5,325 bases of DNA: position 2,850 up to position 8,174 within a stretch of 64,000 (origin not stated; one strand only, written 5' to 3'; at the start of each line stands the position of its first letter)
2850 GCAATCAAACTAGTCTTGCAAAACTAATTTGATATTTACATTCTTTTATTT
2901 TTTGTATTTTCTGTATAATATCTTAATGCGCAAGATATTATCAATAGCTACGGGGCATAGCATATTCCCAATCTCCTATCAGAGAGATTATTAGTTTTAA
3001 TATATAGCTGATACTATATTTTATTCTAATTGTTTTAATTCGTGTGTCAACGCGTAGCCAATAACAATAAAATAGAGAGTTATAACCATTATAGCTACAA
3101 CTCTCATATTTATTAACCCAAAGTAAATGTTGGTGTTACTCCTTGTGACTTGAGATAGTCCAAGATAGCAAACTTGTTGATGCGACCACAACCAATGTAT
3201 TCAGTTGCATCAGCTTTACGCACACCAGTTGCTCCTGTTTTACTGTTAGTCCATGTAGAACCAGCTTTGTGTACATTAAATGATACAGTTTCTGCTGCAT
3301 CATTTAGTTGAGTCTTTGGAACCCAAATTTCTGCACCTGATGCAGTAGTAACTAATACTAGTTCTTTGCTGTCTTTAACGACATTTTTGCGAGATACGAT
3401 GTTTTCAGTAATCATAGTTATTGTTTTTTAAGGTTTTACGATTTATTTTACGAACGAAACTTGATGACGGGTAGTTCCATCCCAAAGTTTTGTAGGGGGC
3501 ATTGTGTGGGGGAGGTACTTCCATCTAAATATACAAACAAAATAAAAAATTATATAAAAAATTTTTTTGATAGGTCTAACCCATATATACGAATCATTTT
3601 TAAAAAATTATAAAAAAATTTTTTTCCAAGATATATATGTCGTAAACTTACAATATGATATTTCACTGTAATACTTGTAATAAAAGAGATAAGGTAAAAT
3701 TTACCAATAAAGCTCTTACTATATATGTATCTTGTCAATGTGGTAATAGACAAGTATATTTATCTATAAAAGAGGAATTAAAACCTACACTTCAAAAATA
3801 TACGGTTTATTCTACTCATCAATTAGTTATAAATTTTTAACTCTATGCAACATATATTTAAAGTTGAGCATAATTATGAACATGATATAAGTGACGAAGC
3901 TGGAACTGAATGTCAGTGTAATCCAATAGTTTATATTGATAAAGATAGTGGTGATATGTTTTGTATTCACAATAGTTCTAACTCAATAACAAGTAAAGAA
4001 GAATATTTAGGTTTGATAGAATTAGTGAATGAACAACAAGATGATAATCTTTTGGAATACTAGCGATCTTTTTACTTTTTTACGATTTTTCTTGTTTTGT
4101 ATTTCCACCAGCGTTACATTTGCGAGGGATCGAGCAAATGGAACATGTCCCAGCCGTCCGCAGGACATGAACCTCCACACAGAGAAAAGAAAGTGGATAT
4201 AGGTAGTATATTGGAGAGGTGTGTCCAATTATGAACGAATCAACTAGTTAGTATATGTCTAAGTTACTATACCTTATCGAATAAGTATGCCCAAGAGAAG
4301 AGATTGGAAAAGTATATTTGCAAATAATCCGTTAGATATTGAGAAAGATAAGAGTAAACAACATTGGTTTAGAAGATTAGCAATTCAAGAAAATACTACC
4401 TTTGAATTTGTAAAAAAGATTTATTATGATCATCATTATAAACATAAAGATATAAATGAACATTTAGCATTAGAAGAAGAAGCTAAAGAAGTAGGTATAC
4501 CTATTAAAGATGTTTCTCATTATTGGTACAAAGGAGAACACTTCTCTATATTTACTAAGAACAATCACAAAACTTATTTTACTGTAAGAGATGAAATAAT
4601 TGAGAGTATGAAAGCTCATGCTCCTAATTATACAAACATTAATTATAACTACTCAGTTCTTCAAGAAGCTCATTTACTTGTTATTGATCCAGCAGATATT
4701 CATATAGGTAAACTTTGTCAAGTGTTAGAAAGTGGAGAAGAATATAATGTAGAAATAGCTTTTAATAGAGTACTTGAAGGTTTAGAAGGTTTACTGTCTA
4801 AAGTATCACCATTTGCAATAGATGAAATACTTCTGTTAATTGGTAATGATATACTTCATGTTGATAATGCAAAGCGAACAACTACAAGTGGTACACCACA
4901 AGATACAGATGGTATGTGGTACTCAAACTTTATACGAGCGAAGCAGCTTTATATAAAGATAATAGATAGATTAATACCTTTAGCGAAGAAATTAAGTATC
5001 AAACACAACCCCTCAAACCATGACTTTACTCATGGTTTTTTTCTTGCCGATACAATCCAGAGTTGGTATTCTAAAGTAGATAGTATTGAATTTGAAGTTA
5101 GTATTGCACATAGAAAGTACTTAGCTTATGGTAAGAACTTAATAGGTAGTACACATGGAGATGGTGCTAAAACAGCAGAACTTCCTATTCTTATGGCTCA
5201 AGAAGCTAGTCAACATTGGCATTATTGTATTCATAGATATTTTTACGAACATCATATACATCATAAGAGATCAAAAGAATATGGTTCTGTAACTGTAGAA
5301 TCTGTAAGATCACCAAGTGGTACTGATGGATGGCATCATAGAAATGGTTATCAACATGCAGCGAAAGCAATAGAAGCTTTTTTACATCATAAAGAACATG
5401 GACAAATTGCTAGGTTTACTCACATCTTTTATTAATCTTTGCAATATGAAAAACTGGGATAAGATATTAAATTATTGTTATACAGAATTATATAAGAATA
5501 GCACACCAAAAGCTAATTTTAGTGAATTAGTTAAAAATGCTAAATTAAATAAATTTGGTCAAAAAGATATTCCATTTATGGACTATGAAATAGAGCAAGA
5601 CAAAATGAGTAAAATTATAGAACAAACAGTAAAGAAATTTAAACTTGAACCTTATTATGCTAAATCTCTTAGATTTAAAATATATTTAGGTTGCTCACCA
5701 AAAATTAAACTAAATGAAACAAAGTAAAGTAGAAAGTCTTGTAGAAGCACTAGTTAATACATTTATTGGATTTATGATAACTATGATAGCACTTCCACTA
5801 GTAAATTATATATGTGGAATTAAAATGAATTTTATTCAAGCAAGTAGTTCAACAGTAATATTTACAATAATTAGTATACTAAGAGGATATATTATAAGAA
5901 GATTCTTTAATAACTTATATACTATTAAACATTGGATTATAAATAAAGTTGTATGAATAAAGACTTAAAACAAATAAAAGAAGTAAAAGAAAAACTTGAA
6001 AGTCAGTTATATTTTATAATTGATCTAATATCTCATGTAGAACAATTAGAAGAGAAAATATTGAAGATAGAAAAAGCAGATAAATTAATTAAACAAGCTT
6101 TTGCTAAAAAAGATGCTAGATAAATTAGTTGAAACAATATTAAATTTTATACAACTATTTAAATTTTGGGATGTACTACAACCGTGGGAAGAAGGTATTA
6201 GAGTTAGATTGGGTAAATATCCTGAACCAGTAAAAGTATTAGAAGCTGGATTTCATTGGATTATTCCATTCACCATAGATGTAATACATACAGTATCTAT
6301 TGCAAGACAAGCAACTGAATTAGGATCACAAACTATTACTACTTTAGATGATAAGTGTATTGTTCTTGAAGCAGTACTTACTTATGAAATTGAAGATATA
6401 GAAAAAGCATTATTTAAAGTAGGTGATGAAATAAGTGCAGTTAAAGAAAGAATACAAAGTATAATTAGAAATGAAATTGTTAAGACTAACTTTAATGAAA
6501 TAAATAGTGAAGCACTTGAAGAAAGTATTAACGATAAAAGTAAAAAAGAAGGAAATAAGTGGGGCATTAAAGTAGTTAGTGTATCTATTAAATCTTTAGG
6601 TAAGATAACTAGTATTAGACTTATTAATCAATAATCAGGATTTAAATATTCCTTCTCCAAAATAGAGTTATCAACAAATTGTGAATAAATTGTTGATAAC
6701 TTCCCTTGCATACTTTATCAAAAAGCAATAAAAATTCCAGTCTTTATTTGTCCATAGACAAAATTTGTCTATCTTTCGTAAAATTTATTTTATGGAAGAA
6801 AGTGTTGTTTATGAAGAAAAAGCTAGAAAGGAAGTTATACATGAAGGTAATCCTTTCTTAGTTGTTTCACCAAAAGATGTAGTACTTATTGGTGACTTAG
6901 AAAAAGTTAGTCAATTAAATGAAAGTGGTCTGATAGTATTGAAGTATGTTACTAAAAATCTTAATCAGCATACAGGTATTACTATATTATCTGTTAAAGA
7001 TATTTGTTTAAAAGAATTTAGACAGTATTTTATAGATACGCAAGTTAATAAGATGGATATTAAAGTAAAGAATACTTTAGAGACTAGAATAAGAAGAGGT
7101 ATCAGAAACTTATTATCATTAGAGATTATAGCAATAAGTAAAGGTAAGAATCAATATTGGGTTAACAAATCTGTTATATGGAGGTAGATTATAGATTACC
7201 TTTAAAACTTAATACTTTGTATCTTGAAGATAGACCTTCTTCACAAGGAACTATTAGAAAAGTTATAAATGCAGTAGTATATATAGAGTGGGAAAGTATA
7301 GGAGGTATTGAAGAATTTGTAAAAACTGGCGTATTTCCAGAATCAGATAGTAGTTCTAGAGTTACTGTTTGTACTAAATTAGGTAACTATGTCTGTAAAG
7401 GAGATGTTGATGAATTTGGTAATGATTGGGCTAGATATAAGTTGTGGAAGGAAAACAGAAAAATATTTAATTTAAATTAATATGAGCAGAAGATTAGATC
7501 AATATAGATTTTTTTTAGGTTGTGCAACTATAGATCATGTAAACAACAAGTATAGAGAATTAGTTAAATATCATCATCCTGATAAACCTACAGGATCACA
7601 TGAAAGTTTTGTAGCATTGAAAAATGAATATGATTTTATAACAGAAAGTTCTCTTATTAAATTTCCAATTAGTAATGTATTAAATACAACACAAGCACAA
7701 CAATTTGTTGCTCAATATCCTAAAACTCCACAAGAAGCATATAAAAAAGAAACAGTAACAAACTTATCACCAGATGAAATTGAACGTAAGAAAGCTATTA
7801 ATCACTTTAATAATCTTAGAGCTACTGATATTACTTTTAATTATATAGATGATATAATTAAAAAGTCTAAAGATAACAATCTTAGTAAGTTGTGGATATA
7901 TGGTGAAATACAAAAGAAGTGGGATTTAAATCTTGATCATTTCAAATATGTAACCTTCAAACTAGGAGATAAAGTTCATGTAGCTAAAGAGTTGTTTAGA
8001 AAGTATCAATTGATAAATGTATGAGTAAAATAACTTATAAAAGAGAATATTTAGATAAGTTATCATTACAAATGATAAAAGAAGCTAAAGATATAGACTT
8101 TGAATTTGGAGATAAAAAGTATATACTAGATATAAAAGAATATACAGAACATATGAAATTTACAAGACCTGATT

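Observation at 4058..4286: Exact 17-nt repeat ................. at two transcription-unit boundaries, with a GC-rich hairpin island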

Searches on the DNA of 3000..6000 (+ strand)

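Call 8: search_dna_similar(query=window:3000-6000:+, collection=phages, mode=distant, max_rows=30)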
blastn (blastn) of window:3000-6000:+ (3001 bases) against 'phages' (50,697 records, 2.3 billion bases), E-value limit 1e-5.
Records with a match: 30; places in all: 30; records where one place covers at least 80% of the query: 0.
Best place of each record, by identity: 60-80% 30.
By first word of the organism name: Flavobacterium 28; Synechococcus 2.
By host as written in the record: Flavobacterium sp. LMO9 15; Flavobacterium sp. LMO6 13; Synechococcus sp. CB0204 2.
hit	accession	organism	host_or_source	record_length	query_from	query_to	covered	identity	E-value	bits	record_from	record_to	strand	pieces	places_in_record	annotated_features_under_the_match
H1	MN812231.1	Flavobacterium phage vB_FspS_snork6-1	Flavobacterium sp. LMO6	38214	1676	2432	25%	68.0%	2e-53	218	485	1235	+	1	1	hypothetical protein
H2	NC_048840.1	Flavobacterium phage vB_FspS_snork6-1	Flavobacterium sp. LMO6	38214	1676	2432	25%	68.0%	2e-53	218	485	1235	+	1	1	DNA repair exonuclease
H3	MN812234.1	Flavobacterium phage vB_FspS_snusmum6-1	Flavobacterium sp. LMO6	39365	1676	2432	25%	67.2%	1e-49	205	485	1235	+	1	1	hypothetical protein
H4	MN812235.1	Flavobacterium phage vB_FspS_snusmum6-2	Flavobacterium sp. LMO6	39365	1676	2432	25%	67.2%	1e-49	205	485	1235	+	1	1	hypothetical protein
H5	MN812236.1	Flavobacterium phage vB_FspS_snusmum6-3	Flavobacterium sp. LMO6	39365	1676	2432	25%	67.2%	1e-49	205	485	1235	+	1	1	hypothetical protein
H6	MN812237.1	Flavobacterium phage vB_FspS_snusmum9-1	Flavobacterium sp. LMO9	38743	1676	2432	25%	67.2%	1e-49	205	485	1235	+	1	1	hypothetical protein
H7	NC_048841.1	Flavobacterium phage vB_FspS_snusmum6-1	Flavobacterium sp. LMO6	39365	1676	2432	25%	67.2%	1e-49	205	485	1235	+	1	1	DNA repair exonuclease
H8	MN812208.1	Flavobacterium phage vB_FspS_hemulen6-1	Flavobacterium sp. LMO6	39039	1676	2408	24%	68.1%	5e-55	223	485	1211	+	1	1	hypothetical protein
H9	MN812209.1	Flavobacterium phage vB_FspS_hemulen6-2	Flavobacterium sp. LMO6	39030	1676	2408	24%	68.1%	5e-55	223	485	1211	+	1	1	hypothetical protein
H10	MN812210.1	Flavobacterium phage vB_FspS_hemulen9-1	Flavobacterium sp. LMO9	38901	1676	2408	24%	68.1%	5e-55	223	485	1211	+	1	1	hypothetical protein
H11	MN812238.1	Flavobacterium phage vB_FspS_stinky9-1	Flavobacterium sp. LMO9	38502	1676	2408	24%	68.1%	5e-55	223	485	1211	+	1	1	hypothetical protein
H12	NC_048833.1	Flavobacterium phage vB_FspS_hemulen6-1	Flavobacterium sp. LMO6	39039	1676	2408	24%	68.1%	5e-55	223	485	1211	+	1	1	DNA repair exonuclease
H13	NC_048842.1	Flavobacterium phage vB_FspS_stinky9-1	Flavobacterium sp. LMO9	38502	1676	2408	24%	68.1%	5e-55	223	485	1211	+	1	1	DNA repair exonuclease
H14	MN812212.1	Flavobacterium phage vB_FspS_lillamy9-1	Flavobacterium sp. LMO9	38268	1676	2408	24%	68.0%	3e-51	211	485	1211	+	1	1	hypothetical protein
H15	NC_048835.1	Flavobacterium phage vB_FspS_lillamy9-1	Flavobacterium sp. LMO9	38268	1676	2408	24%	68.0%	3e-51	211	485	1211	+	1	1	DNA repair exonuclease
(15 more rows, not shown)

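Call 22: search_rna_families(source=window, start=3950, end=4350, threshold=evalue, max_evalue=10)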
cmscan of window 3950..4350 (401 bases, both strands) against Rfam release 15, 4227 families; matches with E-value up to 10: 4.
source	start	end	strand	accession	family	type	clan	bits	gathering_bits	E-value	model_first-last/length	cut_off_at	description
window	4053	4139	-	RF03095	RAGATH-17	Gene; sRNA;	-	20.8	102.3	2.8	1-96/96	no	RAGATH-17 RNA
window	3973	4081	+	RF01417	RSV_RNA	Cis-reg;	-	13.8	105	0.07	1-289/289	no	Retroviral 3'UTR stability element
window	4086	4112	-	RF00522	PreQ1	Cis-reg; riboswitch;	-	12.2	39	8.8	1-45/45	no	PreQ1 (pre queuosine) riboswitch aptamer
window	4123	4260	-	RF01951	SOX2OT_exon1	Gene; lncRNA;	-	9.7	65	5.2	75-230/230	no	SOX2 overlapping transcript exon 1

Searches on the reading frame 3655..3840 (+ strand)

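Call 10: search_protein_families(library=pfam, proteins=[window:3655-3840:+], max_evalue=0.01)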
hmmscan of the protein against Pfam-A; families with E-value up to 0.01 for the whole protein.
window:3655-3840:+ (61 aa): 1 family
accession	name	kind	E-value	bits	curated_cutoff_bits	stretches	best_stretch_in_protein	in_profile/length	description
PF14354.12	Lar_restr_allev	-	0.0093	16.6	28.6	0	5-33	6-35/58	Restriction alleviation protein Lar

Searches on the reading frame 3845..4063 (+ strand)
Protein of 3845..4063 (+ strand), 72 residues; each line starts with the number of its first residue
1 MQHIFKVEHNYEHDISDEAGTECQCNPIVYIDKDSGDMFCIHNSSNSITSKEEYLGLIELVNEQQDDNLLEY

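Call 10: search_protein_families(library=pfam, proteins=[window:3845-4063:+], max_evalue=0.01)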
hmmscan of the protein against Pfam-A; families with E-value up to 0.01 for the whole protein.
window:3845-4063:+ (72 aa): 0 families

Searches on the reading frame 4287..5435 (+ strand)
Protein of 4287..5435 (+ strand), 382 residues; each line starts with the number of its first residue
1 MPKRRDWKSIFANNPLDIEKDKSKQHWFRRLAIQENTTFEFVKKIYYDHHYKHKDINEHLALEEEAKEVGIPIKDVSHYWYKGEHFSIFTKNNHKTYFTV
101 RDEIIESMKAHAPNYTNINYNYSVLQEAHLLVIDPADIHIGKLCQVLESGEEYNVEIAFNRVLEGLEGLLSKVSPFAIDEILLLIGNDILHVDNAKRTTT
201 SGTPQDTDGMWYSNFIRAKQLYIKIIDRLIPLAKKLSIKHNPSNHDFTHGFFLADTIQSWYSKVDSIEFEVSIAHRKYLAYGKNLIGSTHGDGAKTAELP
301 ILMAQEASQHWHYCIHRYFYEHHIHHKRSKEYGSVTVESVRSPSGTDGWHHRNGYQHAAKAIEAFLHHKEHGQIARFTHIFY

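Call 10: search_protein_families(library=pfam, proteins=[window:4287-5435:+], max_evalue=0.01)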
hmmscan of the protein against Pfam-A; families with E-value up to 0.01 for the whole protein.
window:4287-5435:+ (382 aa): 0 families

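Call 12: search_protein_families(library=phrogs, proteins=[window:4287-5435:+], max_evalue=0.001)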
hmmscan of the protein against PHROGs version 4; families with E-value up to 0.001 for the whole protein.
window:4287-5435:+ (382 aa): 4 families
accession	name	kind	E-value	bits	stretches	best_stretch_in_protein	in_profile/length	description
phrog_704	-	DNA, RNA and nucleotide metabolism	2.7e-66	225.3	1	67-379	70-384/390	DNA repair exonuclease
phrog_284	-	DNA, RNA and nucleotide metabolism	2.1e-15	57.6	1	94-372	91-385/398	exonuclease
phrog_20762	-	unknown function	7e-12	46.7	1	275-379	9-113/117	-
phrog_21891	-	unknown function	3.7e-08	35.1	1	250-363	4-115/130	-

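Call 20: find_related_loci(query=window:4287-5435:+, collection=viral_contigs, flank=6000)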
Query window:4287-5435:+ (382 aa) in viral_contigs; peptide patterns used: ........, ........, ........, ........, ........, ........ (x = any residue, [..] = any of these).
599 stretches matched a pattern (row limit reached: there are more); 598 encode a relative of the query (tblastn E <= 1e-3); the best 80 are kept; 80 distinct loci.
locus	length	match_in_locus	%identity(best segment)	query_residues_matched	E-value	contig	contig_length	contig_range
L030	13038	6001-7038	60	27-381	5e-142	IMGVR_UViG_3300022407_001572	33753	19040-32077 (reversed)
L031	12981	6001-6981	60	52-381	3e-134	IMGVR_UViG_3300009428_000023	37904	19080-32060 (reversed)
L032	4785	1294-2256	60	58-381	2e-134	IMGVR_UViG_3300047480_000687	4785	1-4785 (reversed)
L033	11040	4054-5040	62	54-381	2e-132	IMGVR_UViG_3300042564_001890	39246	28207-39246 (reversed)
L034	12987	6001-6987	60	54-381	3e-132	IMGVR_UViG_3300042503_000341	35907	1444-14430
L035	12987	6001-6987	60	54-381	3e-132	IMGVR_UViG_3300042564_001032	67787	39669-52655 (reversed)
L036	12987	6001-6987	60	54-381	3e-132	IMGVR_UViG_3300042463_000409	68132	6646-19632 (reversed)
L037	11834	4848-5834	61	54-381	8e-132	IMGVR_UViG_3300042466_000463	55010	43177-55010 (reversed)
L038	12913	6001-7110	55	11-381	8e-132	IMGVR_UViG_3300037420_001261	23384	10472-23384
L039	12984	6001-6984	58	52-381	5e-130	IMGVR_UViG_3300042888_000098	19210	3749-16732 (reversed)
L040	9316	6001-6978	59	54-381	5e-130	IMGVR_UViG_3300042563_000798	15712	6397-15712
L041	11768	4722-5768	55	27-381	5e-130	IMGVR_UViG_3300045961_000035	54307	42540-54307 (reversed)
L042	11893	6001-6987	61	54-381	7e-130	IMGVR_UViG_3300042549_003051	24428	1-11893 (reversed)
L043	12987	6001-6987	61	54-381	7e-130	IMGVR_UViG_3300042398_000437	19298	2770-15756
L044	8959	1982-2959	59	54-381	1e-129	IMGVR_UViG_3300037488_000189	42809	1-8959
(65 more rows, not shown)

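Call 80: find_homologous_proteins(query=window:4287-5435:+, max_evalue=1e-120)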
Query window:4287-5435:+ (382 aa): 500 proteins with E <= 1e-120 among 7241 candidates; the best 120 are listed.
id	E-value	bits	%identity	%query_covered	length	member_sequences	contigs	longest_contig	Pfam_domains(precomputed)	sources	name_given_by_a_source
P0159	5.7e-261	884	100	100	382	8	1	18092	-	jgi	-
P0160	2.0e-167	576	66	99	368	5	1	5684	-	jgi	-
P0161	1.8e-165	569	66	99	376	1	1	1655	-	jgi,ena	jgi:hypothetical protein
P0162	3.6e-164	565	64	98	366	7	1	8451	-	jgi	jgi:hypothetical protein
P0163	1.3e-163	563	64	98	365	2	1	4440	-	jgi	-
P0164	9.0e-162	557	63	98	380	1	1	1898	-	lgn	-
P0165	5.5e-161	554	62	99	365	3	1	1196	-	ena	-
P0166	7.6e-161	554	63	99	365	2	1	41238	-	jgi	-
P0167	4.2e-158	545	61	98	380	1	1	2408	-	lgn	-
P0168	3.5e-157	542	61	99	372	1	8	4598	-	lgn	-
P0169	5.2e-157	541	63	97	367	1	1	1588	-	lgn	-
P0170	3.4e-154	532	60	99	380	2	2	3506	-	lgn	-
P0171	5.3e-145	502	59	99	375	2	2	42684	-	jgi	jgi:hypothetical protein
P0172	8.5e-143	495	59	95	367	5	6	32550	-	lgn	-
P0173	2.3e-142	493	58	99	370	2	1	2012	-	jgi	-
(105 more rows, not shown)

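Call 81: find_encoding_contigs(protein=P0166, flank=10000, max_places=3)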
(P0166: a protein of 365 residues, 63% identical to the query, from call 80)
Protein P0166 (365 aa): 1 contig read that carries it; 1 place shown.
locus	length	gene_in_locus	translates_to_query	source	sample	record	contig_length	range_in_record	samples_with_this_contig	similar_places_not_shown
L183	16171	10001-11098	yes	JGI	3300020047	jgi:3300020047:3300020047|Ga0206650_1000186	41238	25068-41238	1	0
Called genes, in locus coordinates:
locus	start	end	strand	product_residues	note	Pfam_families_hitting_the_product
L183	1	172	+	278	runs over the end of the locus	PF03016:Exostosin_GT47, PF24785:RXYLT1_C (weak)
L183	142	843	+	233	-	PF00535:Glycos_transf_2 (faint)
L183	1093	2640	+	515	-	-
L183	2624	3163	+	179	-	PF20459:DUF6712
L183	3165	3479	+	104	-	-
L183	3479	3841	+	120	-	-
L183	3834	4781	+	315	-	-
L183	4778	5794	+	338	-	-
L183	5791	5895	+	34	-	-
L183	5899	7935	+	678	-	-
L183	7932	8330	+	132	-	-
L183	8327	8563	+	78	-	-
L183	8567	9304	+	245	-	-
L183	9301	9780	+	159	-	PF01510:Amidase_2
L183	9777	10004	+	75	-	-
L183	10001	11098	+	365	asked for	-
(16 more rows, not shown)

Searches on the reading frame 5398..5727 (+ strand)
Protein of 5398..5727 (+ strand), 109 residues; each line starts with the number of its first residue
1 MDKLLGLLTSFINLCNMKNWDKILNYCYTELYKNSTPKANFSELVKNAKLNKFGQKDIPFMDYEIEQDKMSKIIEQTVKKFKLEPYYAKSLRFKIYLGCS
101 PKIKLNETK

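Call 10: search_protein_families(library=pfam, proteins=[window:5398-5727:+], max_evalue=0.01)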
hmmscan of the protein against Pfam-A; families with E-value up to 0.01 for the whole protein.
window:5398-5727:+ (109 aa): 2 families
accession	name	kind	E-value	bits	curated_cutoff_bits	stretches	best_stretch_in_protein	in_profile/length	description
PF20330.3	DUF6625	-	0.0033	17.7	27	1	1-80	100-179/267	Family of unknown function (DUF6625)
PF12952.12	DUF3841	-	0.0049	17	27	1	12-56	91-134/178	Domain of unknown function (DUF3841)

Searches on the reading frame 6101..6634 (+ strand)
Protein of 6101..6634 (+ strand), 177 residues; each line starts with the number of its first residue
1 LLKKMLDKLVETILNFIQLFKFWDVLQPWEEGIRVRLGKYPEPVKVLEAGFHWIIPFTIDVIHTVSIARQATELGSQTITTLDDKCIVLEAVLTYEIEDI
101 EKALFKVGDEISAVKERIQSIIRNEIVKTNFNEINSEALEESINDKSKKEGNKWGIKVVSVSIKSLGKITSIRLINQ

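Call 88: search_protein_families(library=pfam, proteins=[window:6101-6634:+], max_evalue=0.01)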
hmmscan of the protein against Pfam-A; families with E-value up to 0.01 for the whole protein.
window:6101-6634:+ (177 aa): 1 family
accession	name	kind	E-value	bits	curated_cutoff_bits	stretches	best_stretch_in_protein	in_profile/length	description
PF01145.31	Band_7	-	9.6e-21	75.1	23.6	1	26-165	3-144/176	SPFH domain / Band 7 family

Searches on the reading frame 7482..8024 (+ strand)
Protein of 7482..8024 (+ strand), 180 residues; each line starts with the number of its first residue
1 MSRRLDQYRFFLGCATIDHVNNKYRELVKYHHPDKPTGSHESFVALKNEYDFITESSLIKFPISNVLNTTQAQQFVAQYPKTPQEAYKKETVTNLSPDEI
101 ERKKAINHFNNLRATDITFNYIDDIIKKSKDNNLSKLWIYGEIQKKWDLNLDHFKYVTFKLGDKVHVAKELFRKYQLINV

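Call 88: search_protein_families(library=pfam, proteins=[window:7482-8024:+], max_evalue=0.01)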
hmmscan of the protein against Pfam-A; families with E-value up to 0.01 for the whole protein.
window:7482-8024:+ (180 aa): 1 family
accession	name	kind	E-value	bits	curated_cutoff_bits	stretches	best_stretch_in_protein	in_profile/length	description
PF00226.36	DnaJ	-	0.00031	21.2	27.8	1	15-55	12-55/63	DnaJ domain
